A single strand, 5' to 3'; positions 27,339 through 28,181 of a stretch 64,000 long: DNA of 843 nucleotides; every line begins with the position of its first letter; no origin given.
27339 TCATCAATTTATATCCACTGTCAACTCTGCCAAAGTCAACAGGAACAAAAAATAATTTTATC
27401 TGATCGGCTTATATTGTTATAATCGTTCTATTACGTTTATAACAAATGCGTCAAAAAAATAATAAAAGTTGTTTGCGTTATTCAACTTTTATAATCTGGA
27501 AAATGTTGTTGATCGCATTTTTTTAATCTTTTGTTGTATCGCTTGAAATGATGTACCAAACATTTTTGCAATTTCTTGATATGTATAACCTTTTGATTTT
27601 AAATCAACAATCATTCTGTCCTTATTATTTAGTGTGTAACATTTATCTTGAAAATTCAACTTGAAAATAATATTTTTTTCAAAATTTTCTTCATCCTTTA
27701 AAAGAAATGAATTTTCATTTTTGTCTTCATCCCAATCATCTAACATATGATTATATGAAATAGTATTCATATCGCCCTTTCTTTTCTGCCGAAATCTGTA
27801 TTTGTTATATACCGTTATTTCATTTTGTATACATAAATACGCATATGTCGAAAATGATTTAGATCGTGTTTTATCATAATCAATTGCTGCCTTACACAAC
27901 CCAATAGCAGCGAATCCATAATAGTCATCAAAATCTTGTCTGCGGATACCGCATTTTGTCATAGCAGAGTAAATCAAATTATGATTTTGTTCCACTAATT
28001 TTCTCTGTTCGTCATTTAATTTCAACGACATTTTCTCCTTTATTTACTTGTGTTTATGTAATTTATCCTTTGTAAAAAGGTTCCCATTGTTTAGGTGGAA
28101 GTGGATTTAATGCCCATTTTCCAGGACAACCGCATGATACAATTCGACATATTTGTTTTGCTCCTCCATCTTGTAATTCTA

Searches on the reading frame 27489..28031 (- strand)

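Call 65: search_protein_families(library=pfam, max_evalue=0.01, proteins=[window:27489-28031:-])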
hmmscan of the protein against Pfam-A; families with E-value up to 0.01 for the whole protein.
window:27489-28031:- (180 aa): 7 families
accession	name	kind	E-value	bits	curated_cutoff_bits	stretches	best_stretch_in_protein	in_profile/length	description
PF04542.20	Sigma70_r2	-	2e-09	37.5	24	1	12-73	1-62/71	Sigma-70 region 2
PF08281.18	Sigma70_r4_2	-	0.00035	20.6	25.7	1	134-171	11-49/54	Sigma-70, region 4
PF13518.12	HTH_28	-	0.00071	20.1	25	1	141-173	5-37/52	Helix-turn-helix domain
PF07638.17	Sigma70_ECF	-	0.0011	19.3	21.1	0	79-176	94-179/185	ECF sigma factor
PF24625.1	DUF7626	-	0.0011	19.1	27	1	134-158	2-26/55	Domain of unknown function (DUF7626)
PF04545.22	Sigma70_r4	-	0.0042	17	24.1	0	145-171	17-43/50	Sigma-70, region 4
PF25787.1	HTH_SB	-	0.0084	16.3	43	0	141-175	15-49/53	Sleeping Beauty transposase HTH domain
